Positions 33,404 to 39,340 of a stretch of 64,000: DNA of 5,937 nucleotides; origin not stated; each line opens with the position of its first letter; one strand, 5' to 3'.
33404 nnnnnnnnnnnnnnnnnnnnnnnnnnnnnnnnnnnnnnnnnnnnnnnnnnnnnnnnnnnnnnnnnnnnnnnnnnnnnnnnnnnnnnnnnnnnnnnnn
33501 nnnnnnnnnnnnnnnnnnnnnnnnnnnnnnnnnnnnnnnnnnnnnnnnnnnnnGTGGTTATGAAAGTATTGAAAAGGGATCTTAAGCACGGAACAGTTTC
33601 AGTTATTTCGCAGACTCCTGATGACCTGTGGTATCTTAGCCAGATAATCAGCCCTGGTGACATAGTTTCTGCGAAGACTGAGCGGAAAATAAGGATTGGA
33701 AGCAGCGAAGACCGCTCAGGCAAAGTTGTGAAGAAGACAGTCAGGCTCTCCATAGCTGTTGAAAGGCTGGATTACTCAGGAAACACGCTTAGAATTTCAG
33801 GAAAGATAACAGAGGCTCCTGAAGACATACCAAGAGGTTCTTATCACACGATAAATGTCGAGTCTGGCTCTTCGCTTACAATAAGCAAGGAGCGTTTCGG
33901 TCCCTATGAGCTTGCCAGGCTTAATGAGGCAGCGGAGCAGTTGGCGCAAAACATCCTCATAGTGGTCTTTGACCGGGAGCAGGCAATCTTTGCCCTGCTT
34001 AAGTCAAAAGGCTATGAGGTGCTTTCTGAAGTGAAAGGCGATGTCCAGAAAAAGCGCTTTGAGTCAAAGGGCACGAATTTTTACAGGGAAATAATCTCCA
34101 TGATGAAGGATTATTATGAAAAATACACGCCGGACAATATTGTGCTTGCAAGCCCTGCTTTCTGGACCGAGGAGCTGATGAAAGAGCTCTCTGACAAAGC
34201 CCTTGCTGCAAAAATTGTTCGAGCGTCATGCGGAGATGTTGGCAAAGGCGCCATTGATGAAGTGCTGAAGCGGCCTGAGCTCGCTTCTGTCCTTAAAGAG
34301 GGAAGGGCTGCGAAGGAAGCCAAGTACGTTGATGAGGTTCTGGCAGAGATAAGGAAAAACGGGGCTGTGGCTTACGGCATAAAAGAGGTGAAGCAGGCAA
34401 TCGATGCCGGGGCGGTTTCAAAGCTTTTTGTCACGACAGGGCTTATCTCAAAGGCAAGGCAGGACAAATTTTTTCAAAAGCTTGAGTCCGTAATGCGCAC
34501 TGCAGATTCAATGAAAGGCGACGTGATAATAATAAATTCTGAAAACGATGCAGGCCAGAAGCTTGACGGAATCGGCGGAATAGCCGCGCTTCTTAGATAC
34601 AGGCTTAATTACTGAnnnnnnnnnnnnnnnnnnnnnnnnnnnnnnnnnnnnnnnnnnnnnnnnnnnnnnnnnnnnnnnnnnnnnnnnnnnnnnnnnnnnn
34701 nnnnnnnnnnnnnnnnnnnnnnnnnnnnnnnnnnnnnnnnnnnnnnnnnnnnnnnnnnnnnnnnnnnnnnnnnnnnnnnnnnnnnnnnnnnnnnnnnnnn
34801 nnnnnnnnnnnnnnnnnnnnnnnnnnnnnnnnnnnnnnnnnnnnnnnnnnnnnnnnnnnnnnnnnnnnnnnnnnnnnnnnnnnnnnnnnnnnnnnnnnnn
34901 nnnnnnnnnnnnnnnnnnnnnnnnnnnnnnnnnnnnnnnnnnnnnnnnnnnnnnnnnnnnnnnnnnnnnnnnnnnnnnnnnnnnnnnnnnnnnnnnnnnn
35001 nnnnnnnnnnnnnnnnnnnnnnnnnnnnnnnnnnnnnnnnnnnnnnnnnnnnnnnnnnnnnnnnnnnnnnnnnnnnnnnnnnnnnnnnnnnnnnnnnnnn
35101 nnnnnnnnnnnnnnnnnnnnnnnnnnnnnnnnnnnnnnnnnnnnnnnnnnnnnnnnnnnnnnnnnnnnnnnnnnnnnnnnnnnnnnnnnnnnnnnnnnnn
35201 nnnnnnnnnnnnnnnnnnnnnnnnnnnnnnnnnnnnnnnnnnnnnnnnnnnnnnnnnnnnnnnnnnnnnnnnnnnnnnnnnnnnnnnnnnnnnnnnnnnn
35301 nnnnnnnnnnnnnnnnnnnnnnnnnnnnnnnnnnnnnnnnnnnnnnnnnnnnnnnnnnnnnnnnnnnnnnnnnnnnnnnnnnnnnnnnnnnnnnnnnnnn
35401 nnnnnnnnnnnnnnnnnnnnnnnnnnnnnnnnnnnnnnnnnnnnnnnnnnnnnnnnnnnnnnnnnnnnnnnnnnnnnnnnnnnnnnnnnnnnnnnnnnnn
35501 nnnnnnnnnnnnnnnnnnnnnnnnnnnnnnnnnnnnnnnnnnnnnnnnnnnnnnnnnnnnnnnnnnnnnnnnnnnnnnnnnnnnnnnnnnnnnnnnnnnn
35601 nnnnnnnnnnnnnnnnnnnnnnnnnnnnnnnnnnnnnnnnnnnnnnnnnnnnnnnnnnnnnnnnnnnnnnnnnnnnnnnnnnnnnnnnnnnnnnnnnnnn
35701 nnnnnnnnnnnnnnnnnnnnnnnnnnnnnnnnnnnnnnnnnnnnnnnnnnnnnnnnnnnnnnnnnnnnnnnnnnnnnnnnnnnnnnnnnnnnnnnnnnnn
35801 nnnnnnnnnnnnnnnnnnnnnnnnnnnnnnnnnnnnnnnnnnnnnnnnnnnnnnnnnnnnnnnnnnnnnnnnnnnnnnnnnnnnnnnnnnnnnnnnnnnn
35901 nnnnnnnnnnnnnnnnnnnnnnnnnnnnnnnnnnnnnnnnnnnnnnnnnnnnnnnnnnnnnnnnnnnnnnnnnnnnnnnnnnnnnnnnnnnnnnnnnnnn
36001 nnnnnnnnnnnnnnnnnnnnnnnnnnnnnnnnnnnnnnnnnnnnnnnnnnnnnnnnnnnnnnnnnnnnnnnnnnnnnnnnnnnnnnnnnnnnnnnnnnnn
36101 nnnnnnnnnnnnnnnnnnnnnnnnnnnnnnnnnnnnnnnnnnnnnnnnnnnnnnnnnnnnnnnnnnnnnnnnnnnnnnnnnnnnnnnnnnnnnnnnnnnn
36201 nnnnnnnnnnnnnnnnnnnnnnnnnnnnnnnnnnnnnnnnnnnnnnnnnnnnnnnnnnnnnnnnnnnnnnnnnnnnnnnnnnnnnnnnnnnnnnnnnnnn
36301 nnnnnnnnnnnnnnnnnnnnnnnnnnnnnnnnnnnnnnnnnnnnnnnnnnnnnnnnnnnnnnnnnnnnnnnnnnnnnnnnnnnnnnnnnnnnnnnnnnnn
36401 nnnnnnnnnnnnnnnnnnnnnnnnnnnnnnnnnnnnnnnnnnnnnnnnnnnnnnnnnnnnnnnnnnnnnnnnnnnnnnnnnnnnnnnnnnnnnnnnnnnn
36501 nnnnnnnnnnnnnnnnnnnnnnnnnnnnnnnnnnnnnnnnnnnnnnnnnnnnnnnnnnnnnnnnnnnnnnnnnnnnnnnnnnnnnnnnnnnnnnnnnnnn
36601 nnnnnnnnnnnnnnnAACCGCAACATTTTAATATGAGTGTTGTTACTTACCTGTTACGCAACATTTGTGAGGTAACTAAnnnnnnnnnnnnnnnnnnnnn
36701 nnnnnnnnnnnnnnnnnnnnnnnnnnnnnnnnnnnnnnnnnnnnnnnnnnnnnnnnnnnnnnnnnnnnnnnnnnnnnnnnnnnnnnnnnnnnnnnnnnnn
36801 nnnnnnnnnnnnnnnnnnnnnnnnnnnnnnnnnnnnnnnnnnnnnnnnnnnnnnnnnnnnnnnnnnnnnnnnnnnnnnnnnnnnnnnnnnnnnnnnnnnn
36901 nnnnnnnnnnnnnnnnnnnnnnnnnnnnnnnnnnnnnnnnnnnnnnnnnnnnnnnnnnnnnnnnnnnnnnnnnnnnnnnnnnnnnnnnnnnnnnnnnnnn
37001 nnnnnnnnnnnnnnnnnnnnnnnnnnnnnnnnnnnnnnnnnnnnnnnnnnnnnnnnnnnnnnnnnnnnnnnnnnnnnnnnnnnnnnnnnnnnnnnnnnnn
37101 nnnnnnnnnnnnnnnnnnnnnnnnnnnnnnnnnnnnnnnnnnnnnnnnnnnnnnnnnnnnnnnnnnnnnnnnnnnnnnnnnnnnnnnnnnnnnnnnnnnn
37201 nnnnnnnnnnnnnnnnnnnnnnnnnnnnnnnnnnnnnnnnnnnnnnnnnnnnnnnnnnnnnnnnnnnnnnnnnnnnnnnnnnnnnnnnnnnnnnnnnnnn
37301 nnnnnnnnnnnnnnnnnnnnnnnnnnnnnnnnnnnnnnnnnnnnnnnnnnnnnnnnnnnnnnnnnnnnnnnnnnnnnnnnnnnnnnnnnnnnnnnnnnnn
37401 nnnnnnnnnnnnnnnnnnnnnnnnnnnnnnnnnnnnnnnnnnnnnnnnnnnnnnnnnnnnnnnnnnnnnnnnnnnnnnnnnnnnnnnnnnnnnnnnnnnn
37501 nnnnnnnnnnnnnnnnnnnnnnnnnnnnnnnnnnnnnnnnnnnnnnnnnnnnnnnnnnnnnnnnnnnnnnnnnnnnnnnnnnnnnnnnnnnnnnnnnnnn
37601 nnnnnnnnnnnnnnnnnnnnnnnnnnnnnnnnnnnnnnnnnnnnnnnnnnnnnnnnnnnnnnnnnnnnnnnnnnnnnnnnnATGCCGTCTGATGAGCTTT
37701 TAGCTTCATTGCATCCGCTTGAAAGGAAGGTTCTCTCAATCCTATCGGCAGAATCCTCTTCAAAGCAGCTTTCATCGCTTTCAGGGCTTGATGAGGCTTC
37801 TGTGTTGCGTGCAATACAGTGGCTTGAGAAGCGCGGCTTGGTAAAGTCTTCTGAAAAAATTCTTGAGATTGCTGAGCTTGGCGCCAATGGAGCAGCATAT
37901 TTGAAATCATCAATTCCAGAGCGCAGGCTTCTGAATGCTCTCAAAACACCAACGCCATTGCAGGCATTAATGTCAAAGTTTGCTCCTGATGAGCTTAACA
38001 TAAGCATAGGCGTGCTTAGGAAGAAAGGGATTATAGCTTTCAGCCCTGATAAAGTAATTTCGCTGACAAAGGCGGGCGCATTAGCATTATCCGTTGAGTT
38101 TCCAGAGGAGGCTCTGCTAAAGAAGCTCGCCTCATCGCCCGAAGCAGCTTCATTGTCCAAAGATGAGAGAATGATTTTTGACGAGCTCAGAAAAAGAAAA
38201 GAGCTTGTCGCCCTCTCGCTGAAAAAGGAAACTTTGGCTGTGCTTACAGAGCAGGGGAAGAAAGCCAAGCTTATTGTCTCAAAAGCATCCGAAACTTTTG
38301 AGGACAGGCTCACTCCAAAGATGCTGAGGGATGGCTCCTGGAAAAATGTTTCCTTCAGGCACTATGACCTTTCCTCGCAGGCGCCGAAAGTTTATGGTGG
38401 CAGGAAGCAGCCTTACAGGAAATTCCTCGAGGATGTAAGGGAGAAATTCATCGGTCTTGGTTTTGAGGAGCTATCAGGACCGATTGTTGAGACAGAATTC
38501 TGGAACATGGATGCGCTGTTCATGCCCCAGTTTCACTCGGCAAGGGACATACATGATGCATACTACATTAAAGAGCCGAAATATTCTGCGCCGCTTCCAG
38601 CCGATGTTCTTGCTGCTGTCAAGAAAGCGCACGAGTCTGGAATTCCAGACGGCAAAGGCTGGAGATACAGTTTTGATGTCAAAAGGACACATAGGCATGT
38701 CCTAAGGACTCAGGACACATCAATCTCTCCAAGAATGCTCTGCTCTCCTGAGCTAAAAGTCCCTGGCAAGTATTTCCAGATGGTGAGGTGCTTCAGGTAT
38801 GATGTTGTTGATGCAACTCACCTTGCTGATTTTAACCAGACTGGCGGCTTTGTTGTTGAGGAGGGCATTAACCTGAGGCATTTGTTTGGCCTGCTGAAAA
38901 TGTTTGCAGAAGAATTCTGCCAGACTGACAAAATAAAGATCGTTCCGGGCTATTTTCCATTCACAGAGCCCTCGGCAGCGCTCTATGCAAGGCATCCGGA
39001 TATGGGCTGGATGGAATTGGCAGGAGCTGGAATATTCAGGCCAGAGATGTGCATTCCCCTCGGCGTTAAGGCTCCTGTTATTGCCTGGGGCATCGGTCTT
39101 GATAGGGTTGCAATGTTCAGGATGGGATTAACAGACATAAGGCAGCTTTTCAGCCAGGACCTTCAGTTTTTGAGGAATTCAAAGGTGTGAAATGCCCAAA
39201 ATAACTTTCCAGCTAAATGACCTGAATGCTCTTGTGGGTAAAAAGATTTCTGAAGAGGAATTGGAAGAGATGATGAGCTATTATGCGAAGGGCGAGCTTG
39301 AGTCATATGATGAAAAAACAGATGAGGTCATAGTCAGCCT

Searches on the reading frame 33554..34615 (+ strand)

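Call 35: search_protein_families(library=pfam, proteins=[window:33554-34615:+], max_evalue=0.00001)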
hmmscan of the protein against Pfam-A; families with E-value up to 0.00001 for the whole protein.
window:33554-34615:+ (353 aa): 3 families
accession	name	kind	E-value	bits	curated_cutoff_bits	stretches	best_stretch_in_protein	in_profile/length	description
PF03463.20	eRF1_1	-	1.9e-28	99.4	23.8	1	3-126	1-122/123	eRF1 domain 1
PF03465.20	eRF1_3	-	1.3e-19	71.1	25.8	1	253-351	2-106/106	eRF1 domain 3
PF03464.20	eRF1_2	-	9.2e-09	36.2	27.1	1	136-248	4-132/133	eRF1 domain 2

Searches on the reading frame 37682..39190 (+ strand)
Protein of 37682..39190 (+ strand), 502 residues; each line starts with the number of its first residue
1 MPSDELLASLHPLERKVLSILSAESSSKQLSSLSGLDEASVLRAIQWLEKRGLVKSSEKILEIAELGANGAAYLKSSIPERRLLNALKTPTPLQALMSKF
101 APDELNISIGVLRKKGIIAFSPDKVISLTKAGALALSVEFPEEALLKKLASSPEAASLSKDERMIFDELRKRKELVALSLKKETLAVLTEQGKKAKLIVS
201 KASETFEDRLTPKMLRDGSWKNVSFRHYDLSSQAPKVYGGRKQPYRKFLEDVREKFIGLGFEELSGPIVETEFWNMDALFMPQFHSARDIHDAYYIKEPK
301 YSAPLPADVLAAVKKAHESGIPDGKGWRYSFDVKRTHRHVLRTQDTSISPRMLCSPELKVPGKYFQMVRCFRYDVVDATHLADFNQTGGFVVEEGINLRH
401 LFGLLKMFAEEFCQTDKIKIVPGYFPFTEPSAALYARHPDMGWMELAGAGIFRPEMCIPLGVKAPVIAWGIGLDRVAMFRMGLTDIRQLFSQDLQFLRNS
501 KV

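Call 35: search_protein_families(library=pfam, proteins=[window:37682-39190:+], max_evalue=0.00001)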
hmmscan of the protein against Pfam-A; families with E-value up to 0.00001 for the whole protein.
window:37682-39190:+ (502 aa): 1 family
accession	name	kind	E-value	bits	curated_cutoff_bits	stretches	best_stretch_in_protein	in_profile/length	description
PF01409.25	tRNA-synt_2d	-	2.7e-75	253.5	19.8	1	228-499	2-245/246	tRNA synthetases class II core domain (F)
